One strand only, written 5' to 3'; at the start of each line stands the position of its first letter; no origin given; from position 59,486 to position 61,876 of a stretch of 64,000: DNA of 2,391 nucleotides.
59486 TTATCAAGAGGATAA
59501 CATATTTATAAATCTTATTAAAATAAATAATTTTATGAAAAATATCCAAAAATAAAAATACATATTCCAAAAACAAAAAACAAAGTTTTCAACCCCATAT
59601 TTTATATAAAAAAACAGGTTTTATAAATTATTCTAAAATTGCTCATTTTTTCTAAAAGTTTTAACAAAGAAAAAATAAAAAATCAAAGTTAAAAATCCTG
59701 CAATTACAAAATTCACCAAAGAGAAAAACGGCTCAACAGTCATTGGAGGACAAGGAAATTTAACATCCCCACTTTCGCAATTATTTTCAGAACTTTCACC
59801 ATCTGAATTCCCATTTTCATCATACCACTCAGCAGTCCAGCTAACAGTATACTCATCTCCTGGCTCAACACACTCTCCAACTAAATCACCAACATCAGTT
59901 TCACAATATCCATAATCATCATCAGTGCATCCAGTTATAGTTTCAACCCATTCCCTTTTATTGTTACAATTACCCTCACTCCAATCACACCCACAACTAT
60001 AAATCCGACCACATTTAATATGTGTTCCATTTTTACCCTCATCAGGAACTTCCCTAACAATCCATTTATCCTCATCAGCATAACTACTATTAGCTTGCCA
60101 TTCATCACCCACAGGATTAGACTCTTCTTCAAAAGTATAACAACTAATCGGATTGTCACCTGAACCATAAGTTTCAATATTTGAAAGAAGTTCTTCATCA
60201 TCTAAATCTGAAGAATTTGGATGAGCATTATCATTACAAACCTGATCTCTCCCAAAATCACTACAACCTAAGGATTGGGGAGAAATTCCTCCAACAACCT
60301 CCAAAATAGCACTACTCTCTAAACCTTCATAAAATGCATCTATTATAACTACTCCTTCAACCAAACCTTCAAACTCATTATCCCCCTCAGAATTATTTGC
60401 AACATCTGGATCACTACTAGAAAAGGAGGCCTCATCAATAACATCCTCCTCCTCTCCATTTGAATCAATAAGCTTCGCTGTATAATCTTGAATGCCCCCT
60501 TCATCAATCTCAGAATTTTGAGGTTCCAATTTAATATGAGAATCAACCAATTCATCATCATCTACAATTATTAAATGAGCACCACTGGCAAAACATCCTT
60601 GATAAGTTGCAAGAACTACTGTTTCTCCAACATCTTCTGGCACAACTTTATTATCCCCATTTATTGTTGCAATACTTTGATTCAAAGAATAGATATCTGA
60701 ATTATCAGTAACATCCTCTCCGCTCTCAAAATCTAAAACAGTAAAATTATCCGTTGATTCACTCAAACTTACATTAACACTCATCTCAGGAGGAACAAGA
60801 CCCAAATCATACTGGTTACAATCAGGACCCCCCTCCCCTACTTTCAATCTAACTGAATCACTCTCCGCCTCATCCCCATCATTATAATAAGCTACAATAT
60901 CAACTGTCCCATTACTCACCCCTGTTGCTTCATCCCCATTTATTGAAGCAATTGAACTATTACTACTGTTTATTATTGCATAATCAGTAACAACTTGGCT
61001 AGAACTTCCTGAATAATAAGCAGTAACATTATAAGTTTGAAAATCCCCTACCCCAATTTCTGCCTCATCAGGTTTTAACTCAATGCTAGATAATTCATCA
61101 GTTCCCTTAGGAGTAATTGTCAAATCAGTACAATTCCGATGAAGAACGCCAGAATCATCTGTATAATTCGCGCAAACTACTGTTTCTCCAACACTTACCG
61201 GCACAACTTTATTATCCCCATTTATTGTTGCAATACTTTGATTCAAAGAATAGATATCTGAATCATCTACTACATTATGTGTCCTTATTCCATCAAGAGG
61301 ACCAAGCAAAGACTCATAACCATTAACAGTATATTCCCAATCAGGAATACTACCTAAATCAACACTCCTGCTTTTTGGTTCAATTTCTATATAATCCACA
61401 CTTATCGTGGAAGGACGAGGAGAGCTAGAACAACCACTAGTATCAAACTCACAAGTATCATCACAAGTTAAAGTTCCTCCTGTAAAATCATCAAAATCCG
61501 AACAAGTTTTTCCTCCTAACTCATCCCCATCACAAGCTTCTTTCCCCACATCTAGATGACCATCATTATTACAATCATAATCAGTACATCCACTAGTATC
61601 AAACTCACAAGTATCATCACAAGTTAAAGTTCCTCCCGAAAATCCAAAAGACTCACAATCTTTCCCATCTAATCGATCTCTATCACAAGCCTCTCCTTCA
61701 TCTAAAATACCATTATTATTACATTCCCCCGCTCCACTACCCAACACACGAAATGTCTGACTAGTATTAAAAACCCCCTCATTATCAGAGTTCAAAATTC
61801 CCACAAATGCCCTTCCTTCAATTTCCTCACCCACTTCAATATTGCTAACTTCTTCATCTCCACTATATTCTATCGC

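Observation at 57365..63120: Tandem paralogous giant Cys-rich surface proteins with identical termini and duplicated flanks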

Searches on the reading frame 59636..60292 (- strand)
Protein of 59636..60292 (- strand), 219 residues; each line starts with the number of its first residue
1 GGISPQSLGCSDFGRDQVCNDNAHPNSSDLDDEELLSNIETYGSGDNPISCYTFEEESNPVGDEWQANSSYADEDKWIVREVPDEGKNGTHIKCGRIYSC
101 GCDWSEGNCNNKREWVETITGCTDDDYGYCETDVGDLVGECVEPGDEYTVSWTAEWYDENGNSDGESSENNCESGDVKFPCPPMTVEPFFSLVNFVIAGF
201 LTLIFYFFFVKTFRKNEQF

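Call 29: search_protein_representatives(alignment_id=A1)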
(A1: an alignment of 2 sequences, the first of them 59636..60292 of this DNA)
Query: 2 sequences, 231 profile positions. Proteins with E-value up to 0.001 (for the whole library): 48; up to 1e-10: 8; up to 1e-30: 2. The best 48 are listed.
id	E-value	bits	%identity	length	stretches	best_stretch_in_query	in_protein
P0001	1.2e-149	512.6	-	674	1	1-231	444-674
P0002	3.8e-137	471.7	-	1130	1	2-231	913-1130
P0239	3.1e-23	99.0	-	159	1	95-221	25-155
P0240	3.6e-20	89.0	-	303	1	105-225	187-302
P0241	1.5e-12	64.0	-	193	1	90-227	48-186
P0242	1.7e-12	63.8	-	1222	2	100-221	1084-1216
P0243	2.0e-11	60.4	-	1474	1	99-221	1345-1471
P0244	3.6e-11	59.5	-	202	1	94-221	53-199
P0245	1.6e-10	57.4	-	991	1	91-227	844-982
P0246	2.7e-10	56.6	-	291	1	100-223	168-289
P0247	3.7e-09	52.9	-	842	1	89-226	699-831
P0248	6.0e-09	52.2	-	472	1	90-226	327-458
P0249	6.6e-09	52.1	-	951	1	90-220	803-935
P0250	9.2e-09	51.6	-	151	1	99-223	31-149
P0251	5.5e-08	49.1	-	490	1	100-225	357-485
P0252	6.3e-08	48.9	-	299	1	105-225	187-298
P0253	1.2e-07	48.0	-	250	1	32-227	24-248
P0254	8.6e-07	45.2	-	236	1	99-221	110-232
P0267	1.8e-05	40.9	-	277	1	94-220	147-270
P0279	4.9e-04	36.2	-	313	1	104-221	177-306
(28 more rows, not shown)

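Call 40: find_encoding_contigs(protein=P0240, flank=10000, max_places=4)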
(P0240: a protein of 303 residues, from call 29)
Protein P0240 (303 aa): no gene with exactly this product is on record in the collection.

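Call 41: find_encoding_contigs(protein=P0246, flank=10000, max_places=4)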
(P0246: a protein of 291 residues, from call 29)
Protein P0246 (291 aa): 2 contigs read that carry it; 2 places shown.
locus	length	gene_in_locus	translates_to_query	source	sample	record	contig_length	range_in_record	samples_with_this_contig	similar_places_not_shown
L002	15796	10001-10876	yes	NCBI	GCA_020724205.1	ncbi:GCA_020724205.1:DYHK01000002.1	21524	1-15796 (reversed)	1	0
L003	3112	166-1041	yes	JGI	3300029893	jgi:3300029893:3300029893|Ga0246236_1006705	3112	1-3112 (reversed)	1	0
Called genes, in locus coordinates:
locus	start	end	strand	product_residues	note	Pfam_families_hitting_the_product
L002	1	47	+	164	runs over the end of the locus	-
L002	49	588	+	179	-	-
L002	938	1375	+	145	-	-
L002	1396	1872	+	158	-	-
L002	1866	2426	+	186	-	-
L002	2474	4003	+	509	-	PF00437:T2SSE, PF27713:UCP018868 (weak)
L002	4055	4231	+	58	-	-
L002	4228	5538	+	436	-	PF00482:T2SSF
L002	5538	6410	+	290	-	PF00482:T2SSF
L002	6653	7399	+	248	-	-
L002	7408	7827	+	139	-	-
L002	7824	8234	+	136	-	PF01951:Archease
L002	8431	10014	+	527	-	-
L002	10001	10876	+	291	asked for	-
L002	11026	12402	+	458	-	-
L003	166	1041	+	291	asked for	-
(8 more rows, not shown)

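Call 42: find_encoding_contigs(protein=P0242, flank=10000, max_places=4)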
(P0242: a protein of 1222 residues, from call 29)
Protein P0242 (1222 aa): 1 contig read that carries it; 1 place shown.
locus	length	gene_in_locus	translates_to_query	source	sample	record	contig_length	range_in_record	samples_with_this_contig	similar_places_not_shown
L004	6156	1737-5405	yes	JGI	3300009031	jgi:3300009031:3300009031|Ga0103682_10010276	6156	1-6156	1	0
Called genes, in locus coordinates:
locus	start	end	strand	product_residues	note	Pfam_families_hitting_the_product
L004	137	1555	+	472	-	PF01139:RtcB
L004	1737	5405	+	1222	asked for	-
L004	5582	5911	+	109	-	PF10049:DUF2283 (weak)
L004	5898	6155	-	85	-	?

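Call 60: list_cluster_members(proteins=[P0240, P0239, P0241, P0243, P0244, P0245, P0252, P0253, P0254, P0279])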
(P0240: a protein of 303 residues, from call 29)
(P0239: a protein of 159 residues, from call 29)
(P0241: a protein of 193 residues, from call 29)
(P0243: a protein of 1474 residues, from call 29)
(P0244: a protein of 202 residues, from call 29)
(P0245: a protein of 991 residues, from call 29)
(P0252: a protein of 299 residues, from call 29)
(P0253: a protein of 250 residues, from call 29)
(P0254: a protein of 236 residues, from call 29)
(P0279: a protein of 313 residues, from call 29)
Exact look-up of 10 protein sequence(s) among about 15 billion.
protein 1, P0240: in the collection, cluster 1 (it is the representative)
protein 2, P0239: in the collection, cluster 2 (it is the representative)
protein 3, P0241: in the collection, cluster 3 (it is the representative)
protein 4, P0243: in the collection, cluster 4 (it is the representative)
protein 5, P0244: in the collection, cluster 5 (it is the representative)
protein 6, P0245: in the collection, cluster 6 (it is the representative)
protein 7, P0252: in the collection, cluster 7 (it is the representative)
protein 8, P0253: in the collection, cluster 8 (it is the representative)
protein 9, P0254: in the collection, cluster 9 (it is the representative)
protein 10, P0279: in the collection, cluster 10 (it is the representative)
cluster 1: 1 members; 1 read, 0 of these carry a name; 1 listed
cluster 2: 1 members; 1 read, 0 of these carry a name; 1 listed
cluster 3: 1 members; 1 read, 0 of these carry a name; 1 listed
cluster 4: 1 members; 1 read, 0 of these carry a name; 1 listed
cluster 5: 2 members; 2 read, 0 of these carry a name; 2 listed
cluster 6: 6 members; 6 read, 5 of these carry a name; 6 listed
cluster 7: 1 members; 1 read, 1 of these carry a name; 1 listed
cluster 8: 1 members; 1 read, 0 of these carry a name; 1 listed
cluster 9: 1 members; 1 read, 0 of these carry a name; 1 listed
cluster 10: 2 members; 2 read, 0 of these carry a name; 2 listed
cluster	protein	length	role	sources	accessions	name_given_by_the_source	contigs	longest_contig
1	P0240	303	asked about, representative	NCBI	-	-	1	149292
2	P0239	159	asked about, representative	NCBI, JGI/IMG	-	-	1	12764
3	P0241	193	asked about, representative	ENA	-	-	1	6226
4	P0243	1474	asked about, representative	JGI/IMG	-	-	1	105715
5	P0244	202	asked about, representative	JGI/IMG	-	-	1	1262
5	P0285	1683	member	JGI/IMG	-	-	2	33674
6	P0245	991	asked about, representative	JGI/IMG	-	-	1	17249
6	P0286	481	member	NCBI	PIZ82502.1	hypothetical protein COX97_04480, partial [Candidatus Pacearchaeota archaeon ...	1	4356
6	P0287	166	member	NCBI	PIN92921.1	hypothetical protein COU56_03945, partial [Candidatus Pacearchaeota archaeon ...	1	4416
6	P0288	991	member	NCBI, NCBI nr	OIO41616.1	hypothetical protein AUJ62_02405 [Candidatus Pacearchaeota archaeon CG1_02_32_21] | MAG: hypothetical protein AUJ62_02405 [Candidatus Pacearchaeota archaeon CG1_02_32_21]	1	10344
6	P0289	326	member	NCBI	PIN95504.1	hypothetical protein COU56_01410, partial [Candidatus Pacearchaeota archaeon ...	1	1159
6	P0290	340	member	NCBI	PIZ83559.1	hypothetical protein COX97_00905, partial [Candidatus Pacearchaeota archaeon ...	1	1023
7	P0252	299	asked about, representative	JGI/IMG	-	hypothetical protein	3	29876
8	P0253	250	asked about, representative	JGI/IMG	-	-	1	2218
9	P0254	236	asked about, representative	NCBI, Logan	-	-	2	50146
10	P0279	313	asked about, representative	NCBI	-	-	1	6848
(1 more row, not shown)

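Call 66: find_encoding_contigs(protein=P0243, flank=10000, max_places=3)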
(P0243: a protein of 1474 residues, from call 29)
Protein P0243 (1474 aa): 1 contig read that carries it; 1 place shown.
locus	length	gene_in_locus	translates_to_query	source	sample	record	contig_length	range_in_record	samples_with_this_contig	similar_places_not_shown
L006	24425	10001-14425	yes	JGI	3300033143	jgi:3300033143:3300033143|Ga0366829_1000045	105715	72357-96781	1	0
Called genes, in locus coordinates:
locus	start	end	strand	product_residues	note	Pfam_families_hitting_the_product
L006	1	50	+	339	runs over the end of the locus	PF00919:UPF0004, PF04055:Radical_SAM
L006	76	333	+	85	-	-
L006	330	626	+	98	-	-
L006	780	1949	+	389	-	PF00438:S-AdoMet_synt_N, PF02772:S-AdoMet_synt_M, PF02773:S-AdoMet_synt_C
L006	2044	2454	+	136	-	PF01951:Archease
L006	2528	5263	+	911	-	PF00801:PKD (weak), PF18911:PKD_4 (weak), PF00404:Dockerin_1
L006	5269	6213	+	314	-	-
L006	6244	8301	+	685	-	PF13229:Beta_helix, PF05048:NosD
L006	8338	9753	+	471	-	PF01139:RtcB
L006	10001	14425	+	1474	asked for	-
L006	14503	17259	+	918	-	-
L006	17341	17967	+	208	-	PF00025:Arf (faint), PF03193:RsgA_GTPase (faint), PF00009:GTP_EFTU (faint), PF01926:MMR_HSR1, PF02421:FeoB_N (weak), PF08477:Roc (faint), PF16897:MMR_HSR1_Xtn (weak)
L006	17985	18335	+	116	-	-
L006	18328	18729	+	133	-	PF09846:OapB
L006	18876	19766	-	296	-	PF00557:Peptidase_M24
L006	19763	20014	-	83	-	PF05016:ParE_toxin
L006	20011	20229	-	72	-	-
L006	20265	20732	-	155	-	PF13636:Methyltranf_PUA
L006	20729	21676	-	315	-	PF17125:Methyltr_RsmF_N, PF01189:Methyltr_RsmB-F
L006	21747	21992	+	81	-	PF18893:DUF5652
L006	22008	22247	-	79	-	-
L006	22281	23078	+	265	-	PF04414:tRNA_deacylase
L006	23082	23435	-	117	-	-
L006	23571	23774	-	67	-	-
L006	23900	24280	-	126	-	PF00571:CBS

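Call 67: find_encoding_contigs(protein=P0254, flank=10000, max_places=3)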
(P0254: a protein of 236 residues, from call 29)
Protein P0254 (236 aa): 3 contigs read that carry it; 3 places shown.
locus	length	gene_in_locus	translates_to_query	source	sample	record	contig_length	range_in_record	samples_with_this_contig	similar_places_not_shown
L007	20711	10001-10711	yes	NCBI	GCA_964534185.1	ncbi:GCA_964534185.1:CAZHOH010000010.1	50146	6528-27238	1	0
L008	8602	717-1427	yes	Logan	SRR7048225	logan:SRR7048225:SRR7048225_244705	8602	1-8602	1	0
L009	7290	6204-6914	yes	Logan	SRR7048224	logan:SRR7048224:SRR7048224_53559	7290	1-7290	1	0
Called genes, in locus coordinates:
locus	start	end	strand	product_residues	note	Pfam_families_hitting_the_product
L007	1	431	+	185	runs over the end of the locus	-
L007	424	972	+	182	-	-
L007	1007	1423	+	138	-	-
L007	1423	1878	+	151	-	-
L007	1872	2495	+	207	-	-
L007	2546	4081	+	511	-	PF00437:T2SSE, PF27713:UCP018868 (weak)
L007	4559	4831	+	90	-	-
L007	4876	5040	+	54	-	-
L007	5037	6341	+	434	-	PF00482:T2SSF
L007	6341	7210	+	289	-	PF00482:T2SSF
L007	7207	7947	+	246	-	-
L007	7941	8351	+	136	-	-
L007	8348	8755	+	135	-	PF01951:Archease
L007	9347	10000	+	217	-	-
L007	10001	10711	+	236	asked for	-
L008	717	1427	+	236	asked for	-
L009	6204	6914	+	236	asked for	-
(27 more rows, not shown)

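Call 68: find_encoding_contigs(protein=P0252, flank=10000, max_places=3)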
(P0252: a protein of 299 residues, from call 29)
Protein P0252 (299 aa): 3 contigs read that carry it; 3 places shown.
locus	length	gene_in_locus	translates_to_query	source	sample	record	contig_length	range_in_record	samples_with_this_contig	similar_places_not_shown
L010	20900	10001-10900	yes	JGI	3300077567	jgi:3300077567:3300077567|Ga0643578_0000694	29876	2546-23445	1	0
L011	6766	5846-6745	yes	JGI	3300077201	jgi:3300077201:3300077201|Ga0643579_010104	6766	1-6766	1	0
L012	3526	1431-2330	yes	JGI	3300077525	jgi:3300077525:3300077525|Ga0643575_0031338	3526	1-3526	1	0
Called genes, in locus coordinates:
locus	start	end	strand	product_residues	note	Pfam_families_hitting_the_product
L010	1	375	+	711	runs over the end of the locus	-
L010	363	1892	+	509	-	PF18884:TSP3_bac (weak)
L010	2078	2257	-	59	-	-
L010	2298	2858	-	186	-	PF01909:NTP_transf_2 (weak), PF18765:Polbeta (weak)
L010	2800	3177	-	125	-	-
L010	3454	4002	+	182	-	PF18765:Polbeta (weak), PF01909:NTP_transf_2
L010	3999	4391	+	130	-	-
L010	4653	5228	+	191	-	PF01936:NYN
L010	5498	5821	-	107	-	-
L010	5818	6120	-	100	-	-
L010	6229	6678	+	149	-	-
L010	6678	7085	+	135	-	PF01951:Archease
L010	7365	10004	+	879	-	PF18911:PKD_4 (faint), PF00801:PKD (weak)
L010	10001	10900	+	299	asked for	-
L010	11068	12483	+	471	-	PF01139:RtcB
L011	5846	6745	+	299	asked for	-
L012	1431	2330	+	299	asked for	-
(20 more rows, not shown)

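Call 72: find_encoding_contigs(protein=P0267, flank=10000, max_places=4)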
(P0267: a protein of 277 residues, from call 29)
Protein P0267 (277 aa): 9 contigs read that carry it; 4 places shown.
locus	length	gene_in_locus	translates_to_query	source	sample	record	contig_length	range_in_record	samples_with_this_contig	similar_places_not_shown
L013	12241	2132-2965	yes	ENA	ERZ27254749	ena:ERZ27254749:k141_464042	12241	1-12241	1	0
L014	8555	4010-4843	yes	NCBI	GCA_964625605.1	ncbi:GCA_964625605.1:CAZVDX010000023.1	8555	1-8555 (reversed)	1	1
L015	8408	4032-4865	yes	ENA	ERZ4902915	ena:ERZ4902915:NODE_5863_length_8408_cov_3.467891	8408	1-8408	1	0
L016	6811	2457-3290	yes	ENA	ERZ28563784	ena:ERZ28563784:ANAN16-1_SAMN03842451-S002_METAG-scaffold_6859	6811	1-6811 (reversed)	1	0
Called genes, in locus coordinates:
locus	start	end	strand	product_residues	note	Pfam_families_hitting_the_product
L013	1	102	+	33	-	?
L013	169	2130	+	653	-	-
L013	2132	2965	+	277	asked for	-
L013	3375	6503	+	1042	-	-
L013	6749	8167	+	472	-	PF01139:RtcB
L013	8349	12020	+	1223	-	-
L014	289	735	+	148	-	-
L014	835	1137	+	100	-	PF01909:NTP_transf_2, PF18765:Polbeta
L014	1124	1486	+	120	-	PF01934:HepT-like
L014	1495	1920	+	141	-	PF01951:Archease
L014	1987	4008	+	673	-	-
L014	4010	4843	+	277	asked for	-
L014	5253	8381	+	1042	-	-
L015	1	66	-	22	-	?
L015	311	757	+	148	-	-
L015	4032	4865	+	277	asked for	-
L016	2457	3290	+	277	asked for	-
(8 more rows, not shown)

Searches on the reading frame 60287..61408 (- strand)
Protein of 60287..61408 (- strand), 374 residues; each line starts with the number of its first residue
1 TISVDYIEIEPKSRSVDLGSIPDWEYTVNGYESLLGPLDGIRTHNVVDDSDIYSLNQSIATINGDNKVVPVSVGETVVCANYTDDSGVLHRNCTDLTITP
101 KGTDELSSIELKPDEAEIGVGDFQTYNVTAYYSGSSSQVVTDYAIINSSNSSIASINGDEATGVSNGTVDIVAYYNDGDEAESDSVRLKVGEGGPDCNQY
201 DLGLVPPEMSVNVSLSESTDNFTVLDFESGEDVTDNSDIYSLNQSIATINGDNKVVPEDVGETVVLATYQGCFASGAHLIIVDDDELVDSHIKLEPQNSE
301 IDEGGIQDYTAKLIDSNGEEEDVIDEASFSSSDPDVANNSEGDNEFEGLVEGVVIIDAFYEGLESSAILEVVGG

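Call 64: search_protein_families(library=pfam, proteins=[window:60287-61408:-], max_evalue=1)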
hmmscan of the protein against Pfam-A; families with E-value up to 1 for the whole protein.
seq(374 aa): 5 families
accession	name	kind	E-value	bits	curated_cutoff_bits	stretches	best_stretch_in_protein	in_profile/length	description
PF02368.24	Big_2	-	3.1e-05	24.3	22.8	1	108-183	4-76/79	Bacterial Ig-like domain (group 2)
PF13644.11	DKNYY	-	0.012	16.6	25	0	220-256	21-58/141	DKNYY family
PF10963.14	Phage_TAC_10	-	0.02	15.5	25.7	0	229-258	6-35/82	Phage tail assembly chaperone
PF02261.22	Asp_decarbox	-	0.11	12.8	25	1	132-187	47-102/115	Aspartate decarboxylase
PF12985.13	DUF3869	-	0.27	11.9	24.5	1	318-367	17-64/85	Domain of unknown function (DUF3869)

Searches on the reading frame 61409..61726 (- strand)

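Call 64: search_protein_families(library=pfam, proteins=[window:61409-61726:-], max_evalue=1)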
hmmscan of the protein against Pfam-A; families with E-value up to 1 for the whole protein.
seq(106 aa): 1 family
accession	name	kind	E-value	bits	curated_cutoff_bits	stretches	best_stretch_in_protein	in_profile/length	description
PF02176.24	zf-TRAF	-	0.64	11.2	27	0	87-101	36-50/60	TRAF-type zinc finger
